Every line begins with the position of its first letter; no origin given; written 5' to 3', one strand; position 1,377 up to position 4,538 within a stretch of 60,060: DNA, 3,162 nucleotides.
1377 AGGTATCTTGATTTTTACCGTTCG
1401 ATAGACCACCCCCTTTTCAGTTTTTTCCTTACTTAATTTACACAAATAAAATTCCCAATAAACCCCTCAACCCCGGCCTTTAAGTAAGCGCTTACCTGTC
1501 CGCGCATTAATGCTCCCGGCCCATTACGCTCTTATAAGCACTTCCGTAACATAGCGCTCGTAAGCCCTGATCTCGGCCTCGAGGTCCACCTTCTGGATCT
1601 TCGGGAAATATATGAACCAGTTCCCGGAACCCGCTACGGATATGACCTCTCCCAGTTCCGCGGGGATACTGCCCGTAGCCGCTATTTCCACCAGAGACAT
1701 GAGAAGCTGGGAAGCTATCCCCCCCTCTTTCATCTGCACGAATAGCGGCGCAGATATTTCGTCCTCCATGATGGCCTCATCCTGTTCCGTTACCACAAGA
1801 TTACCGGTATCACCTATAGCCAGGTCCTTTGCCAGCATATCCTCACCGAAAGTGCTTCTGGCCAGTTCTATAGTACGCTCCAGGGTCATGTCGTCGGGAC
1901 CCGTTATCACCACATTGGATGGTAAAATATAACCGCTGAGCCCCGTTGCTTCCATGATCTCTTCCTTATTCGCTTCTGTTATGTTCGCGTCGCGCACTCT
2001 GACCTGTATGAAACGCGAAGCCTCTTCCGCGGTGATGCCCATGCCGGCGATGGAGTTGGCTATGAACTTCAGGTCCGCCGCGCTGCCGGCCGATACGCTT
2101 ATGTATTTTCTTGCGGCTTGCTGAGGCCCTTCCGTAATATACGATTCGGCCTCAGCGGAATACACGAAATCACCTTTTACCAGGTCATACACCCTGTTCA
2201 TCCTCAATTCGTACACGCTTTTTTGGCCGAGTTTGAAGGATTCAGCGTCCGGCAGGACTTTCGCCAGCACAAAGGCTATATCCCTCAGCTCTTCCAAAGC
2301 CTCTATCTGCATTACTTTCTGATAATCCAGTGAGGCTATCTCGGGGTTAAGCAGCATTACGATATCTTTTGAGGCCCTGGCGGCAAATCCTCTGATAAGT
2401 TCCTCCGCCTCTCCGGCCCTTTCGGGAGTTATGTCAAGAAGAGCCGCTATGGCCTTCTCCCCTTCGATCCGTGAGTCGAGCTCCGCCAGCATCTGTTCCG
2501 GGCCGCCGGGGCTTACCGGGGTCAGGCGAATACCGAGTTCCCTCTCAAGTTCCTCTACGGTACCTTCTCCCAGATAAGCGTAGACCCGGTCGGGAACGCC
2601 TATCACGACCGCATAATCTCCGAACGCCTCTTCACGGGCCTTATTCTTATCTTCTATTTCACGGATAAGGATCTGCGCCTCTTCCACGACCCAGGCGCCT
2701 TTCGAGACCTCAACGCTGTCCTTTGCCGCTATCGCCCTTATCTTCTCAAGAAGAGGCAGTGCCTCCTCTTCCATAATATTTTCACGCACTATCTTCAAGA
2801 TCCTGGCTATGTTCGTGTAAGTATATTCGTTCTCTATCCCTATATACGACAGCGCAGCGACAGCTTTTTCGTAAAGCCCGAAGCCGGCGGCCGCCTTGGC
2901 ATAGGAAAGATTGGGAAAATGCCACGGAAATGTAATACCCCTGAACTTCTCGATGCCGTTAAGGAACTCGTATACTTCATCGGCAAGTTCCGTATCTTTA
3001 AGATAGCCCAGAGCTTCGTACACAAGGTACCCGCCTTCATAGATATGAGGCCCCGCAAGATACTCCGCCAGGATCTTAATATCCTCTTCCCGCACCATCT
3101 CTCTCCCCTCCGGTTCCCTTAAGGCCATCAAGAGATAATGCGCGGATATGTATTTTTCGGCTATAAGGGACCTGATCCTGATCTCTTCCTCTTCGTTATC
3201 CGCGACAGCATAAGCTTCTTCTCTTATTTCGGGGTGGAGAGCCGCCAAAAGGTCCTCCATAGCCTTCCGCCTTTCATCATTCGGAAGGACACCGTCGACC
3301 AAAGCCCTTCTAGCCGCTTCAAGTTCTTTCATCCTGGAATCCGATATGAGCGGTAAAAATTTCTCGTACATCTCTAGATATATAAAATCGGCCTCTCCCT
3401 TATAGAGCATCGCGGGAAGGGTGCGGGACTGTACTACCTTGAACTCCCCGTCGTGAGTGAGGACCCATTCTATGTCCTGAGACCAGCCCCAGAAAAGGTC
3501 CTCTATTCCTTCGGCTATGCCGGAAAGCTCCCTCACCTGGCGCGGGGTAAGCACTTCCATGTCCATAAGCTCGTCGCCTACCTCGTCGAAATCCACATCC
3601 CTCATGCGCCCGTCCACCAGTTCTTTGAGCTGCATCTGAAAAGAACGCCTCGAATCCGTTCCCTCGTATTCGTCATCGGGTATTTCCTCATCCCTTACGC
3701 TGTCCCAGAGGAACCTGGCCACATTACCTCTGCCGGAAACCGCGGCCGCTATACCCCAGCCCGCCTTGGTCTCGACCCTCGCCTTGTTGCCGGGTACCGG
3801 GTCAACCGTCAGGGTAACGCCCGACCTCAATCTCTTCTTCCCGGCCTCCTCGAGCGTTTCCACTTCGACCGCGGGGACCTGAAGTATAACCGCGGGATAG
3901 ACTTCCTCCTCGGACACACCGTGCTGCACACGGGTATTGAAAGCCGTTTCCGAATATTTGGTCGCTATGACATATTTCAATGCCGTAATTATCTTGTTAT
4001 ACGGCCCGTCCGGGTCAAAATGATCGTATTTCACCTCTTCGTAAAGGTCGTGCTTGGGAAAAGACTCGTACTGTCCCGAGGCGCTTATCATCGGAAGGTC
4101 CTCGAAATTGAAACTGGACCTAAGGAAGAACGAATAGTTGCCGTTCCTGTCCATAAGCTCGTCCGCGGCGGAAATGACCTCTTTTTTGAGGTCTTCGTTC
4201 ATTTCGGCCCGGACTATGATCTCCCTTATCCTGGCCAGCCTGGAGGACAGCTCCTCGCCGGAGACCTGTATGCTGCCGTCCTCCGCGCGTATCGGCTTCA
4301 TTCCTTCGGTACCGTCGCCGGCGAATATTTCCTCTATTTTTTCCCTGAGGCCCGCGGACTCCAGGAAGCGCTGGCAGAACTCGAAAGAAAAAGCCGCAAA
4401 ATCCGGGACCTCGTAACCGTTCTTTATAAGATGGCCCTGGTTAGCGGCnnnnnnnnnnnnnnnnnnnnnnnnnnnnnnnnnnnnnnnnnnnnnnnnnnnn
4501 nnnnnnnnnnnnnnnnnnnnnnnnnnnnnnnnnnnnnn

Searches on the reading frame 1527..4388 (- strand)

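Call 9: search_protein_families(library=pfam, proteins=[window:1527-4388:-], max_evalue=0.01)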
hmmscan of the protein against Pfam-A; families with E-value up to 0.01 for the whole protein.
window:1527-4388:- (954 aa): 1 family
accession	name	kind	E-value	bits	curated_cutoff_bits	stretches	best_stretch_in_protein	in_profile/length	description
PF01326.24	PPDK_N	-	1.2e-28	100.8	27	1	4-323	32-308/328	Pyruvate phosphate dikinase, AMP/ATP-binding domain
